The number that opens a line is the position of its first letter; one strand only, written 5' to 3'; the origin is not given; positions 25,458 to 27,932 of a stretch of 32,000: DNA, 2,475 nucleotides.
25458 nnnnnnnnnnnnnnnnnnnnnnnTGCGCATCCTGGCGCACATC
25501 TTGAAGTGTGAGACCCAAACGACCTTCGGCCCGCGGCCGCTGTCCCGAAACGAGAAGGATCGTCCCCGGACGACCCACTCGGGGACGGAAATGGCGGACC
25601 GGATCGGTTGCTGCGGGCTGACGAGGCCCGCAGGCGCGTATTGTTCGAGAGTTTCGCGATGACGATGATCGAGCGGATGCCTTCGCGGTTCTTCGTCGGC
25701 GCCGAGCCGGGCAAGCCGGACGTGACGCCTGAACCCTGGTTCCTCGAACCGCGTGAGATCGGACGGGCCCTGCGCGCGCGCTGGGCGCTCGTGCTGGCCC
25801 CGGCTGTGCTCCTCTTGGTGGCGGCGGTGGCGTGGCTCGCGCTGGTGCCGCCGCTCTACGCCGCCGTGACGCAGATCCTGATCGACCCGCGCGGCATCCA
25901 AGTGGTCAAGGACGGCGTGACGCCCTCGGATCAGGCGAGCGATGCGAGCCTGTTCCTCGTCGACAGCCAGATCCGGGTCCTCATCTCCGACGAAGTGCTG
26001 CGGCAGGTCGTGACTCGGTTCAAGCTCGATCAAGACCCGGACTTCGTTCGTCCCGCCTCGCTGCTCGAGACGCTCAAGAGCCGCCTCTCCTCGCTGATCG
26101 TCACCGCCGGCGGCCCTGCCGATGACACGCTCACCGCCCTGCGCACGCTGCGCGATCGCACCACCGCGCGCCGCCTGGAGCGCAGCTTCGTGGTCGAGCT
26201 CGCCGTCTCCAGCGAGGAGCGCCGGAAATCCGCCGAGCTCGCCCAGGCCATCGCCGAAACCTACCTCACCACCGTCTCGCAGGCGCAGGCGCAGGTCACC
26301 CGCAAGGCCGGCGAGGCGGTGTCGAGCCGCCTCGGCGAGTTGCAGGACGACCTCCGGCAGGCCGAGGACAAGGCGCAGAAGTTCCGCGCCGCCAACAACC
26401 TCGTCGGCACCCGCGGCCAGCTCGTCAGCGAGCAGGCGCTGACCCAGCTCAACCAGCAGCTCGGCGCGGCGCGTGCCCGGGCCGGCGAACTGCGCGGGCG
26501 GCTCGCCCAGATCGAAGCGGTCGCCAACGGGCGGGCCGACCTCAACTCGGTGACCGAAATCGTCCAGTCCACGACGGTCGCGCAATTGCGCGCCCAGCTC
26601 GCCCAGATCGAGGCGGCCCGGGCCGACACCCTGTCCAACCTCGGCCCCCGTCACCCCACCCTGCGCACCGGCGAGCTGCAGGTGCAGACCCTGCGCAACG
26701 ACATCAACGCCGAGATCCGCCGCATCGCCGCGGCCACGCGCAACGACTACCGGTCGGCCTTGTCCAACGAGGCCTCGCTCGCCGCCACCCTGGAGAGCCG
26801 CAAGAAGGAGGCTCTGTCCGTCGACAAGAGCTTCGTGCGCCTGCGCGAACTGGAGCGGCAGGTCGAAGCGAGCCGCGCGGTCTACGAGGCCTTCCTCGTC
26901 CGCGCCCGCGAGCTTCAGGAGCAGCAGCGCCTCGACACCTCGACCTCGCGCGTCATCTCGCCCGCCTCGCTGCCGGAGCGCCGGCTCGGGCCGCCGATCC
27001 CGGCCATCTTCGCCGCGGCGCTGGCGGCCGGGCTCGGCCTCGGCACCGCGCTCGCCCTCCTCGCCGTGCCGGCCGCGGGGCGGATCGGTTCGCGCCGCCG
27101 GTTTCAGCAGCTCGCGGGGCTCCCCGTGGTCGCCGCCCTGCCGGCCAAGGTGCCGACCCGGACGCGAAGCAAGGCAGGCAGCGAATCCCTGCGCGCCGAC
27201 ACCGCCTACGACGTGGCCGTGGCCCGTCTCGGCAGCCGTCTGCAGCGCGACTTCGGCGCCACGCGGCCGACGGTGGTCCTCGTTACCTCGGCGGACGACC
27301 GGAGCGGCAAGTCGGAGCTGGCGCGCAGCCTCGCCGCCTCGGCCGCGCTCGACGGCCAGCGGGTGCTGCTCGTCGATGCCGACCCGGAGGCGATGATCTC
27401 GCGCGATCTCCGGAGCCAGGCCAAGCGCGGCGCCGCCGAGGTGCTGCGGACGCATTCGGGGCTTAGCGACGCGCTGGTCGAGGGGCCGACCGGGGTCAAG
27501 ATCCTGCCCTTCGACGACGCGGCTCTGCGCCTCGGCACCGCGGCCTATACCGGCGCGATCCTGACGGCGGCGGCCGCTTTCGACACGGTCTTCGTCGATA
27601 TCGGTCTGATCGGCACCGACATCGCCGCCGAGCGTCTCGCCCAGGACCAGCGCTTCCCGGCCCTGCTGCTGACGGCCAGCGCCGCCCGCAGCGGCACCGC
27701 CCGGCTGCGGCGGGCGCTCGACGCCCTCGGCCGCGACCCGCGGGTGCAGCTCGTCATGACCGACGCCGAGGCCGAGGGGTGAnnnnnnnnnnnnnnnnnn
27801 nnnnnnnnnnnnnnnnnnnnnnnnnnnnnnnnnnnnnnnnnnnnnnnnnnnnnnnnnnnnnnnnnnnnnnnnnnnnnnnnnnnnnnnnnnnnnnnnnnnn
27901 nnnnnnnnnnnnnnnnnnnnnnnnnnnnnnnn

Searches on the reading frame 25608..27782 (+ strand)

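Call 4: search_protein_families(library=pfam, proteins=[window:25608-27782:+], max_evalue=0.01)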
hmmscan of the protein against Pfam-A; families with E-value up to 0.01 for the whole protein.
window:25608-27782:+ (724 aa): 4 families
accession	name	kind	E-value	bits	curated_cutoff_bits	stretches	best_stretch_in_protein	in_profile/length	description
PF13807.11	GNVR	-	2e-06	28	27.7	1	414-485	8-79/82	G-rich domain on putative tyrosine kinase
PF02706.20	Wzz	-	5.1e-06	27.1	25.5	1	50-136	7-89/91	Chain length determinant protein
PF01656.29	CbiA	-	7.9e-06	26.3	25.4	1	559-664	3-54/125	CobQ/CobB/MinD/ParA nucleotide binding domain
PF13614.12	AAA_31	-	0.004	17.5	27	0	566-613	13-63/177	AAA domain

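Call 20: search_protein_families(library=ncbifam, proteins=[window:25608-27782:+], max_evalue=0.001)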
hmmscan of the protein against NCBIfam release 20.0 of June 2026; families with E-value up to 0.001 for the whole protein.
window:25608-27782:+ (724 aa): 8 families
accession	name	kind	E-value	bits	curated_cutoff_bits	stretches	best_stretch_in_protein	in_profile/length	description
TIGR01005.1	eps_transp_fam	subfamily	4.4e-55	187.2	411.7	1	54-675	12-673/754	exopolysaccharide transport protein family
TIGR03017.1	EpsF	equivalog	1.8e-29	102.8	422.75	1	55-510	10-442/444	chain length determinant protein EpsF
TIGR03007.1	pepcterm_ChnLen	equivalog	4.7e-15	54.8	278.85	1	324-522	277-471/498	XrtA system polysaccharide chain length determinant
NF008568.0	PRK11519.1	equivalog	8.4e-09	34.1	1068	1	367-622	327-595/720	tyrosine-protein kinase Wzc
NF007350.0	PRK09841.1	equivalog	1.3e-08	33.5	1248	1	368-622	328-600/726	tyrosine-protein kinase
TIGR01007.1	eps_fam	subfamily_domain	1.4e-07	31.3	108.05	1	555-703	18-171/204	polysaccharide biosynthesis tyrosine autokinase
TIGR03018.1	pepcterm_TyrKin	hypoth_equivalog_domain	1.4e-06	27.8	230.65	1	555-633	36-115/207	XrtA-associated tyrosine autokinase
NF041546.1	ParA_partition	equivalog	0.00062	19.4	180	1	566-601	11-46/203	ParA family partition ATPase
